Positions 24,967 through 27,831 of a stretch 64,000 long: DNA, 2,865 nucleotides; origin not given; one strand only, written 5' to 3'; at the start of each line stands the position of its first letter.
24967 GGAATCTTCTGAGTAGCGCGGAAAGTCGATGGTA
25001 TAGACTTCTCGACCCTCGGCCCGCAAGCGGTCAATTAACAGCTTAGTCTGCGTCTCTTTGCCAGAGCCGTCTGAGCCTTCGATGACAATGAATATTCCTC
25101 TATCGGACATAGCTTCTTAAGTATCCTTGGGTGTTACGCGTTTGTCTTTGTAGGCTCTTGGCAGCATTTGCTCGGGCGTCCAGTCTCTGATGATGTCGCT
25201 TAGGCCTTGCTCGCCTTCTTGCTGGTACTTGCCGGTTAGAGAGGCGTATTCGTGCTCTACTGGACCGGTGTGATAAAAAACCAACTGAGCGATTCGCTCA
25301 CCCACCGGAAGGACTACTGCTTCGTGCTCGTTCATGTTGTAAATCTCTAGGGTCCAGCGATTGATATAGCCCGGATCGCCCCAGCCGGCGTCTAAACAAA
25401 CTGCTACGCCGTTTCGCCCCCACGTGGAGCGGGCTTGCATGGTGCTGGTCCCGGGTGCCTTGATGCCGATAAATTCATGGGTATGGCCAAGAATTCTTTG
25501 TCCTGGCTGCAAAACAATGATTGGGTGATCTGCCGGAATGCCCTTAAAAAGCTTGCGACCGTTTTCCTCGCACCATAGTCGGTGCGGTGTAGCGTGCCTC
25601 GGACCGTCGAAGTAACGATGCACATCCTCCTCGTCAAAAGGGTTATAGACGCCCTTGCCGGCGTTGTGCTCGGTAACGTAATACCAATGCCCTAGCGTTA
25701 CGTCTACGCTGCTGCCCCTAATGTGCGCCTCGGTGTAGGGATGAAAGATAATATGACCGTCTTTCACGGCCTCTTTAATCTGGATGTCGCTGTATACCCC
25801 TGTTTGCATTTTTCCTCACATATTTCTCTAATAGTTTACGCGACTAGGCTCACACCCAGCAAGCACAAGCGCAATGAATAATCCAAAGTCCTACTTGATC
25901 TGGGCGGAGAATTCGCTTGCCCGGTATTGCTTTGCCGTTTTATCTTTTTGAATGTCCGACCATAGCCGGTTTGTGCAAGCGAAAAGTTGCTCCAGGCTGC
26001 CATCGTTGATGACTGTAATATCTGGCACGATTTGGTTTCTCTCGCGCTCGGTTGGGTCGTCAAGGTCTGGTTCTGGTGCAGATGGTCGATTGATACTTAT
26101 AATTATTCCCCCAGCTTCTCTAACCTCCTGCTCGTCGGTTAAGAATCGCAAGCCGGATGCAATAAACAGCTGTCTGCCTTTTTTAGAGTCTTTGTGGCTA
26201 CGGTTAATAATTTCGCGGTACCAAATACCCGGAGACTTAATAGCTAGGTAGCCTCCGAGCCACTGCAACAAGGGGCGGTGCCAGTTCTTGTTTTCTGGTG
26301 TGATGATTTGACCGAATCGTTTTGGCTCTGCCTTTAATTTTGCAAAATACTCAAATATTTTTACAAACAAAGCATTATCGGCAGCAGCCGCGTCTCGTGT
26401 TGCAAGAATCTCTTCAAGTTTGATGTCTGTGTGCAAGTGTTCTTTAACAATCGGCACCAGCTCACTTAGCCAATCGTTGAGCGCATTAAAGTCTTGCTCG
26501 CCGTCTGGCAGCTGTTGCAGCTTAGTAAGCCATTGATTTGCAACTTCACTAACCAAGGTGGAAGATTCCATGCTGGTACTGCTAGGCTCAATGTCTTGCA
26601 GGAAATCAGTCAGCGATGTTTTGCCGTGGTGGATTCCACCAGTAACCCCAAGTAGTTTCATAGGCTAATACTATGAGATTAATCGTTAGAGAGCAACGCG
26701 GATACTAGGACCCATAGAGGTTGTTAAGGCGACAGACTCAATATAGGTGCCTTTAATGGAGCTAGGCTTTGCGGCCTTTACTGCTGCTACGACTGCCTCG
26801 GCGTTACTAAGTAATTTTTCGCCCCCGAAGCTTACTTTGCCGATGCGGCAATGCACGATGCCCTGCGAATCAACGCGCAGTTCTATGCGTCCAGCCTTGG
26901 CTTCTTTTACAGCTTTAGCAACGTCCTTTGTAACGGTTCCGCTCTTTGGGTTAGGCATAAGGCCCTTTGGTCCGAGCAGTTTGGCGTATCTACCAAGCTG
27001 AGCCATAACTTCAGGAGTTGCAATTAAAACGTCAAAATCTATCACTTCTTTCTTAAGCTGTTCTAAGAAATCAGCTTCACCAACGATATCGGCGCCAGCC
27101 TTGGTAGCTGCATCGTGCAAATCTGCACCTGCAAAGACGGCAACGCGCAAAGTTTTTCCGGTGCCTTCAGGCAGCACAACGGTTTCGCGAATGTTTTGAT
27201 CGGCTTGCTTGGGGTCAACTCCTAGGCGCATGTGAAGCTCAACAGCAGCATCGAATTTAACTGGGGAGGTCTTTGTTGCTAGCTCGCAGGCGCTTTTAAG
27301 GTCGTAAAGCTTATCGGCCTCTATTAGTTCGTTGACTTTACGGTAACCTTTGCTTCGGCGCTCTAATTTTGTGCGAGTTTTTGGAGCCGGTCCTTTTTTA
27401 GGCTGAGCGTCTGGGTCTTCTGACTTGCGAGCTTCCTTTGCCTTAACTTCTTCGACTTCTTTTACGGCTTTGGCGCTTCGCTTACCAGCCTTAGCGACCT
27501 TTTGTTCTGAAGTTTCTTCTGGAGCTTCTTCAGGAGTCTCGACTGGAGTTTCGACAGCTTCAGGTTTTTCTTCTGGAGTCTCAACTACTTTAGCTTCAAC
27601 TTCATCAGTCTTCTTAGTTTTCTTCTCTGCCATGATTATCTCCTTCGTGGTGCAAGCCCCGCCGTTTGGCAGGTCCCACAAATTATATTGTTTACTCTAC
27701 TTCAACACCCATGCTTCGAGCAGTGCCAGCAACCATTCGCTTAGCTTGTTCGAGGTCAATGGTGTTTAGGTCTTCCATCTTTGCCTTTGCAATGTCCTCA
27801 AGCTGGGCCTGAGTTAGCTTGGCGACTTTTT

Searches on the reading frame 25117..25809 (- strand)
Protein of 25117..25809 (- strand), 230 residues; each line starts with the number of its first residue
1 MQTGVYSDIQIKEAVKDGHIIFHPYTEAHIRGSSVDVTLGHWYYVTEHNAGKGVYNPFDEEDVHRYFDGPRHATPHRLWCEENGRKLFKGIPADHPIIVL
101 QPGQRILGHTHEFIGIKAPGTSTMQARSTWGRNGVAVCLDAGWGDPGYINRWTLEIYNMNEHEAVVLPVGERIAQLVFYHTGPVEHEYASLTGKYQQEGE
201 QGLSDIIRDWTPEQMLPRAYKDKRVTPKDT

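Call 10: search_protein_families(library=pfam, proteins=[window:25117-25809:-], max_evalue=0.01)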
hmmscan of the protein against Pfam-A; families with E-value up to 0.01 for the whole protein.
window:25117-25809:- (230 aa): 2 families
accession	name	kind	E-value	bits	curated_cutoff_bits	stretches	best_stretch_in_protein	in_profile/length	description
PF22769.1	DCD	-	3e-34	118.7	27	1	6-180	2-152/153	dCTP deaminase-like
PF00692.24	dUTPase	-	0.00031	20.9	22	1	100-189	26-113/129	dUTPase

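Call 12: search_protein_families(library=phrogs, proteins=[window:25117-25809:-], max_evalue=0.01)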
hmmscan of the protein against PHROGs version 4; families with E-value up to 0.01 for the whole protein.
window:25117-25809:- (230 aa): 2 families
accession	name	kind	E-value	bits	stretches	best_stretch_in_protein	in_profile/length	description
phrog_1663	-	DNA, RNA and nucleotide metabolism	5.4e-31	108.8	1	5-201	51-213/303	dCTP deaminase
phrog_135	-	DNA, RNA and nucleotide metabolism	0.00067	20.3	1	98-185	178-268/463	dUTPase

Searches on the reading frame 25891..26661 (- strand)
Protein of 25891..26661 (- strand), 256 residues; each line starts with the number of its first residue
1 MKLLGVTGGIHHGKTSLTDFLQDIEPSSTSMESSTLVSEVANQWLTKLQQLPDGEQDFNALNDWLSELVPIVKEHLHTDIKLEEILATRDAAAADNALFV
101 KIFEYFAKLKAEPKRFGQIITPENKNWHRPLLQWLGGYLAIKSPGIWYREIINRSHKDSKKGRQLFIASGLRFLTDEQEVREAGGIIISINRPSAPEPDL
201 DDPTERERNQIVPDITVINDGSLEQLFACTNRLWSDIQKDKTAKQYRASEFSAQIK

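Call 10: search_protein_families(library=pfam, proteins=[window:25891-26661:-], max_evalue=0.01)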
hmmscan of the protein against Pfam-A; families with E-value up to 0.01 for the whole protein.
window:25891-26661:- (256 aa): 2 families
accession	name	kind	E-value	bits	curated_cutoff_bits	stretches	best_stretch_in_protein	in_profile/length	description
PF21448.3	DNMK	-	1.8e-06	28.2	27.1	1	117-227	118-230/232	Deoxynucleotide monophosphate kinase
PF14846.11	DUF4485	-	0.0056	17.1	24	0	17-75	5-62/83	Domain of unknown function (DUF4485)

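Call 12: search_protein_families(library=phrogs, proteins=[window:25891-26661:-], max_evalue=0.01)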
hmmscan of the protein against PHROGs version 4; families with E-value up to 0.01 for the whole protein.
window:25891-26661:- (256 aa): 1 family
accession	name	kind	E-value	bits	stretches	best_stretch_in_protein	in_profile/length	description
phrog_139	-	other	2.2e-13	51.3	1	1-244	83-270/342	deoxynucleoside monophosphate kinase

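Call 95: search_protein_families(library=padloc, proteins=[window:25891-26661:-], max_evalue=0.01)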
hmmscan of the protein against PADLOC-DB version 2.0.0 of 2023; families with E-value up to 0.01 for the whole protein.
window:25891-26661:- (256 aa): 0 families

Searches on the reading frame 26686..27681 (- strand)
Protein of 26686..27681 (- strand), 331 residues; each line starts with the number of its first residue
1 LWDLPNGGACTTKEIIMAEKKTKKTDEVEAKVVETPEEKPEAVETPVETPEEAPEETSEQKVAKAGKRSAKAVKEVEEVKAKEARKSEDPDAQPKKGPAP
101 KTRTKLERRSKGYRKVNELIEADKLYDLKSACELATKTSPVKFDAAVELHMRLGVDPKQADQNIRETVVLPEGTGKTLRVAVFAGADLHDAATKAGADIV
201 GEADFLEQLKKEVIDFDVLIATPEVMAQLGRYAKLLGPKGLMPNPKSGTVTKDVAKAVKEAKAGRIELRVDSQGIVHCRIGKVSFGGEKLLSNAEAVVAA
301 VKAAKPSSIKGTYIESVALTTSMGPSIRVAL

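Call 10: search_protein_families(library=pfam, proteins=[window:26686-27681:-], max_evalue=0.01)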
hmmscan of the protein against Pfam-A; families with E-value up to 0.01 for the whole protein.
window:26686-27681:- (331 aa): 1 family
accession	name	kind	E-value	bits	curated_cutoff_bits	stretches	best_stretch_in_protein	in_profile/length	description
PF00687.26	Ribosomal_L1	-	1.5e-59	201.3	32.2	1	137-325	3-198/198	Ribosomal protein L1p/L10e family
